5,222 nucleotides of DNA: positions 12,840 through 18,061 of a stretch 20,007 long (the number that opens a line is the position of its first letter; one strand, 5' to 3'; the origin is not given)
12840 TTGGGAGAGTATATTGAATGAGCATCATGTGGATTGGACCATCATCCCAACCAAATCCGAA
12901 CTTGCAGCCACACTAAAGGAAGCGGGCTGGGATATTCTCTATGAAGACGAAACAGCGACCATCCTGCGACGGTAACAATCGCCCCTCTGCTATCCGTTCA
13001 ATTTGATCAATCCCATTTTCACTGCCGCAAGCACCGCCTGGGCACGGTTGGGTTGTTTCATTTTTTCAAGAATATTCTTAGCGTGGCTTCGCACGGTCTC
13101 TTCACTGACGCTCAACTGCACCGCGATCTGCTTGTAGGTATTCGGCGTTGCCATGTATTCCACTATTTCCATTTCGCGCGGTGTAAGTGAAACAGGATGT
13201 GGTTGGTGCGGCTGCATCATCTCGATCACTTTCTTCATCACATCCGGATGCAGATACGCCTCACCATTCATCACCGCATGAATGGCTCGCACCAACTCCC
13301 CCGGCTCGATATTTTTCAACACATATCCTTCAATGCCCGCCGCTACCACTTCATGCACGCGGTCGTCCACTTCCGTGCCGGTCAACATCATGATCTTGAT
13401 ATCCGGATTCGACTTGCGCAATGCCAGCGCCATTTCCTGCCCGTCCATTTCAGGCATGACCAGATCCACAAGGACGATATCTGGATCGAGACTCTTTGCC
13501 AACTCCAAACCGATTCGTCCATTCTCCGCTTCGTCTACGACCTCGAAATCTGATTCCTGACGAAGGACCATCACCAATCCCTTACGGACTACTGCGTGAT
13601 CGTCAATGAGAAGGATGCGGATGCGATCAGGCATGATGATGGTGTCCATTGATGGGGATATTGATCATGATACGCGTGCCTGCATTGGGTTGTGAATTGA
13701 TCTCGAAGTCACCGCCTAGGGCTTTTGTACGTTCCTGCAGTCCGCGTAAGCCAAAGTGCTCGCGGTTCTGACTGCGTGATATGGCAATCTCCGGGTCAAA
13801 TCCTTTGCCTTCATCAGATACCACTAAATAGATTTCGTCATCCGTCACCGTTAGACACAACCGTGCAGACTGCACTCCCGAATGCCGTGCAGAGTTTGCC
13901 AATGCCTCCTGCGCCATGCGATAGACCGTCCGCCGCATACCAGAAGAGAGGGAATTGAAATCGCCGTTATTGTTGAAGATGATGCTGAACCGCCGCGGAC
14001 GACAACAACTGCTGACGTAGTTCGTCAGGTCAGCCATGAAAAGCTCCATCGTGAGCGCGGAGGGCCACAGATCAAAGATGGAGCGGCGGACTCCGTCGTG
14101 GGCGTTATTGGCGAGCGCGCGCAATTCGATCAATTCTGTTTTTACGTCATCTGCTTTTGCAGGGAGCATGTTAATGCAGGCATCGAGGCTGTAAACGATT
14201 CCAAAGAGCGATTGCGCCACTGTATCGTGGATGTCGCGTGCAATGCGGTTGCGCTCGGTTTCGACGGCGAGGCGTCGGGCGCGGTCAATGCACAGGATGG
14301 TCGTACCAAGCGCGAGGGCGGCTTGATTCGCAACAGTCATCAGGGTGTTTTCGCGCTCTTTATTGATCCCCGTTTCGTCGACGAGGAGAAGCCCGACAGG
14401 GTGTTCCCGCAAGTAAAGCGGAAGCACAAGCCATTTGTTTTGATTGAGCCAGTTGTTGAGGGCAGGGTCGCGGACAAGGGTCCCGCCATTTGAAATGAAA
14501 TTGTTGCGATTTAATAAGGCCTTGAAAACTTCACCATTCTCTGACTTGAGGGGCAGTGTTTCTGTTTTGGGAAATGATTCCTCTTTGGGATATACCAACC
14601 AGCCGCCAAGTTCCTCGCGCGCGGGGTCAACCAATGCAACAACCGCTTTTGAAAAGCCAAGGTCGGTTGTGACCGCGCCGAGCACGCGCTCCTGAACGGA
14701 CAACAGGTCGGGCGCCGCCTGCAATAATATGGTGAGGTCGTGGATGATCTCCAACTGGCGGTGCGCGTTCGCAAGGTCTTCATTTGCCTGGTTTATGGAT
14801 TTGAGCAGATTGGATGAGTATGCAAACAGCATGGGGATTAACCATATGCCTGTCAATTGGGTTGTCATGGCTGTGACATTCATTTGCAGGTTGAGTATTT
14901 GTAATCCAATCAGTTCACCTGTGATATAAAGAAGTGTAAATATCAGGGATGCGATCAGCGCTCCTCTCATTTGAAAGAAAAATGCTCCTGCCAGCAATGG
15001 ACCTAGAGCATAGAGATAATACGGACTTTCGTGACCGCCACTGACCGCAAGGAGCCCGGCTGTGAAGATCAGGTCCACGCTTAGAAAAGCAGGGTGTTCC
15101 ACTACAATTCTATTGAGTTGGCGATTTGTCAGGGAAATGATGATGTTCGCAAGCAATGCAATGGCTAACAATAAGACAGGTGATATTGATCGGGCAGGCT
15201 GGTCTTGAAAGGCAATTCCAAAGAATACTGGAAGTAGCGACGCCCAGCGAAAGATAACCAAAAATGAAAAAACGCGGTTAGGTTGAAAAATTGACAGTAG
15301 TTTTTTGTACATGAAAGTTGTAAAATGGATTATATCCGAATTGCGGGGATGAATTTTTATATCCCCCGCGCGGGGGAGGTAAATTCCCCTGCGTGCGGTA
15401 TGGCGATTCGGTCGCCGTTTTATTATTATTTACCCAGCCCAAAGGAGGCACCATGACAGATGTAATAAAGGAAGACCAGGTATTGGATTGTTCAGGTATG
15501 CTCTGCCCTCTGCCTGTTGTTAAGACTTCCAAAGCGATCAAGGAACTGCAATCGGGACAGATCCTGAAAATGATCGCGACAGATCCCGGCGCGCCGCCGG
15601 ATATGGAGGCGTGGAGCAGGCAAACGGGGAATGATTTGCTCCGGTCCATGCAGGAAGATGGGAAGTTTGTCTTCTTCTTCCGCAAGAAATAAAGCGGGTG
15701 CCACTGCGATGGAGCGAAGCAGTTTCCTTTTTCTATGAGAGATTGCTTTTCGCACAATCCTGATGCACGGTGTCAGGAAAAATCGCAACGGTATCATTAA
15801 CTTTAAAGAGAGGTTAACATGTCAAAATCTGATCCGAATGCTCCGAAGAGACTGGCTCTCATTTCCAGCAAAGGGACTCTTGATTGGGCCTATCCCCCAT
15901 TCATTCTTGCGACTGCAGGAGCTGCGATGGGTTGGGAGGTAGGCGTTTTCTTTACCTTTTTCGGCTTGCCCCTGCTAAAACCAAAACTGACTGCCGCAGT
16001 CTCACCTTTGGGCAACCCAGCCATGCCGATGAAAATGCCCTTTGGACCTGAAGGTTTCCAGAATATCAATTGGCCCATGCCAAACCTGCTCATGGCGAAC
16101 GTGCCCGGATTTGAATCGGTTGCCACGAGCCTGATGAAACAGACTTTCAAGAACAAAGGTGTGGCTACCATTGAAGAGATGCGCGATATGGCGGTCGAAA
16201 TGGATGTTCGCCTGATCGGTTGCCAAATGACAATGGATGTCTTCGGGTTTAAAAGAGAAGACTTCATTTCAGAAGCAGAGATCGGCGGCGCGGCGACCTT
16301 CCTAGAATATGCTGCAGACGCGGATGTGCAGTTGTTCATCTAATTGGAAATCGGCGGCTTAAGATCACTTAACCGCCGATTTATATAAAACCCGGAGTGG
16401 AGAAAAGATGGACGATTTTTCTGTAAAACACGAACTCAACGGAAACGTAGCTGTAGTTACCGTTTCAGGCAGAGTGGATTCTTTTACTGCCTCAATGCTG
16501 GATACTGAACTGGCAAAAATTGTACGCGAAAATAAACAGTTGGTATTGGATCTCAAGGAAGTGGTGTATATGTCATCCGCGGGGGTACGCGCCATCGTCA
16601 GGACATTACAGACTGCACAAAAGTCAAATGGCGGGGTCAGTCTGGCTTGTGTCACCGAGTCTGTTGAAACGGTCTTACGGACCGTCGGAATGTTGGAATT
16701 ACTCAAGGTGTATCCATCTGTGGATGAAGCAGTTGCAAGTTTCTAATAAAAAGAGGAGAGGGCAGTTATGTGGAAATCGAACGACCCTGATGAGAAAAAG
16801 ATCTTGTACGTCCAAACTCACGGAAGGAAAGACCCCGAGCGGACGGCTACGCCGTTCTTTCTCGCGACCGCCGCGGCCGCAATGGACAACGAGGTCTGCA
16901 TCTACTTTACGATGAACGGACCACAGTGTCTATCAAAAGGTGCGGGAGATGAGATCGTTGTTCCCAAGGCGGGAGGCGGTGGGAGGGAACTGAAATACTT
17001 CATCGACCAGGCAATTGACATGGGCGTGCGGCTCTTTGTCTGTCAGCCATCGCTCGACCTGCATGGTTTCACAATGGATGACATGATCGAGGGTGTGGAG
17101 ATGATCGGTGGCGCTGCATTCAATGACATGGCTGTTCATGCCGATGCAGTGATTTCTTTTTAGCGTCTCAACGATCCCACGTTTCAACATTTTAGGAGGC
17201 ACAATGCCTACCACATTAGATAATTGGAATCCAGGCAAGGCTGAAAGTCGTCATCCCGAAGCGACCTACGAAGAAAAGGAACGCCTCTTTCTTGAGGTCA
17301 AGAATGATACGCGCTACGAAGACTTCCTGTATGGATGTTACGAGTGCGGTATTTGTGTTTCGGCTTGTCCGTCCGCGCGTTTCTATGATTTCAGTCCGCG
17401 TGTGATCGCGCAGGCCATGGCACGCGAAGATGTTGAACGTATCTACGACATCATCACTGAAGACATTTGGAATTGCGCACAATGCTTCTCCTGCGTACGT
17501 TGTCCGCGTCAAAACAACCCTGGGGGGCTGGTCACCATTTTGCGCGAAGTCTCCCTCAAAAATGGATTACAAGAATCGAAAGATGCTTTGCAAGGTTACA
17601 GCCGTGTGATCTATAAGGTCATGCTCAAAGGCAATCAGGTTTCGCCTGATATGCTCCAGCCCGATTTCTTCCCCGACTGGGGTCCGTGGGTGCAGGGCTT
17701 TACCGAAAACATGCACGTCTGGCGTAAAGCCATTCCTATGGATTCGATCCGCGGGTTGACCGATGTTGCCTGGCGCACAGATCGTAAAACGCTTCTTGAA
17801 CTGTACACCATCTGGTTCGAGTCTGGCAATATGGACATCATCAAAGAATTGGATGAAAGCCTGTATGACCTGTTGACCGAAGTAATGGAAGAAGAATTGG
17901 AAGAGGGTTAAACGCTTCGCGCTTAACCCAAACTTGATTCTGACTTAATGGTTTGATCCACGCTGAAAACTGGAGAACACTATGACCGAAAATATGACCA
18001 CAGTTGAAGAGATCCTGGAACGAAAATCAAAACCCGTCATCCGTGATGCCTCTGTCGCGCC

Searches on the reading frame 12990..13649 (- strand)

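Call 14: search_protein_families(library=pfam, proteins=[window:12990-13649:-])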
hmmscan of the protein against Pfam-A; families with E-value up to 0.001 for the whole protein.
window:12990-13649:- (219 aa): 4 families
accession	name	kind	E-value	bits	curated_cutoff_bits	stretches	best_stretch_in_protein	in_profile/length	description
PF00072.30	Response_reg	-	3.9e-26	91.8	30.2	1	12-123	1-110/111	Response regulator receiver domain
PF00196.25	GerE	-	4.8e-17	61.8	23.5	1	154-208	2-56/57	Bacterial regulatory proteins, luxR family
PF04545.22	Sigma70_r4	-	1.4e-08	34.5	24.1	1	154-198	4-49/50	Sigma-70, region 4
PF08281.18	Sigma70_r4_2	-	0.00048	20.2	25.7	0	171-197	28-54/54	Sigma-70, region 4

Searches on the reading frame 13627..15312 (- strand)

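Call 14: search_protein_families(library=pfam, proteins=[window:13627-15312:-])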
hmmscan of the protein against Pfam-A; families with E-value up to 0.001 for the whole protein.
window:13627-15312:- (561 aa): 4 families
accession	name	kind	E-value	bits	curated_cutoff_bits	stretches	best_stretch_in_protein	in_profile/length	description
PF07730.19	HisKA_3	-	8.7e-16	58.7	24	1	353-419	1-67/68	Histidine kinase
PF02518.31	HATPase_c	-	1.1e-11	45.5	26.4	1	461-554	4-109/111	Histidine kinase-, DNA gyrase B-, and HSP90-like ATPase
PF13185.12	GAF_2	-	9.7e-06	26.3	28.6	1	203-335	4-135/136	GAF domain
PF13581.12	HATPase_c_2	-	0.00054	20.4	27.4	0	467-517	36-91/127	Histidine kinase-like ATPase domain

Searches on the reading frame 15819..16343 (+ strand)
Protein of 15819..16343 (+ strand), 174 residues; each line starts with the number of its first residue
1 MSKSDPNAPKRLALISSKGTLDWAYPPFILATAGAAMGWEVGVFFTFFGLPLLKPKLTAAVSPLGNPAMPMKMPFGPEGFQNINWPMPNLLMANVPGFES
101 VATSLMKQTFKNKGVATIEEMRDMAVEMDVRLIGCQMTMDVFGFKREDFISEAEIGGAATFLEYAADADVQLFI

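Call 14: search_protein_families(library=pfam, proteins=[window:15819-16343:+])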
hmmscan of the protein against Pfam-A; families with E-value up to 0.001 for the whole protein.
window:15819-16343:+ (174 aa): 2 families
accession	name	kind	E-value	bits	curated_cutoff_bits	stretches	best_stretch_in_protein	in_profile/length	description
PF13686.11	DrsE_2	-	7.4e-47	159.6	25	1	10-173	3-156/156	DsrE/DsrF/DrsH-like family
PF02635.20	DsrE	-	1.5e-08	35.3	22.7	1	107-170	49-112/116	DsrE/DsrF-like family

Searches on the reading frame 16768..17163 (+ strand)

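Call 14: search_protein_families(library=pfam, proteins=[window:16768-17163:+])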
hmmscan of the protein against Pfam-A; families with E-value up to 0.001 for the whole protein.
window:16768-17163:+ (131 aa): 2 families
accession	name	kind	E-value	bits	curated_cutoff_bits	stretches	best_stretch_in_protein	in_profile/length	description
PF02635.20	DsrE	-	4.2e-19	69.3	22.7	1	10-131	1-116/116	DsrE/DsrF-like family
PF13686.11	DrsE_2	-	9.2e-15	55.4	25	2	74-126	100-152/156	DsrE/DsrF/DrsH-like family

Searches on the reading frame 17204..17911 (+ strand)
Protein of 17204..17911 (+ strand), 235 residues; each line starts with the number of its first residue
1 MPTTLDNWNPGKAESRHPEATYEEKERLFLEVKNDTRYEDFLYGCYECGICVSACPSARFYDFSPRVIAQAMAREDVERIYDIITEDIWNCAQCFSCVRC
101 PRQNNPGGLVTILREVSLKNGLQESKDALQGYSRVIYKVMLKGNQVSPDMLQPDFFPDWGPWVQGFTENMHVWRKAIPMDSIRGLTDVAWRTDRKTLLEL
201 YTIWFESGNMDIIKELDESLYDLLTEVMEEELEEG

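Call 14: search_protein_families(library=pfam, proteins=[window:17204-17911:+])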
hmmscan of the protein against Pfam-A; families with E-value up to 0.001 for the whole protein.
window:17204-17911:+ (235 aa): 5 families
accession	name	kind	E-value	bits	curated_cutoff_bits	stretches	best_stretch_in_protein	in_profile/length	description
PF13183.11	Fer4_8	-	6.9e-08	33.3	27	1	43-102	3-66/68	4Fe-4S dicluster domain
PF13187.11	Fer4_9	-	5.1e-06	26.9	27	1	45-103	2-50/52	4Fe-4S dicluster domain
PF13534.11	Fer4_17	-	6.7e-06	27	22.2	1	45-102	2-58/61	4Fe-4S dicluster domain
PF13237.11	Fer4_10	-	1.2e-05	25.6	25.5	1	44-99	8-50/53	4Fe-4S dicluster domain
PF12838.12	Fer4_7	-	0.00019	22.2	27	1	45-101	2-49/52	4Fe-4S dicluster domain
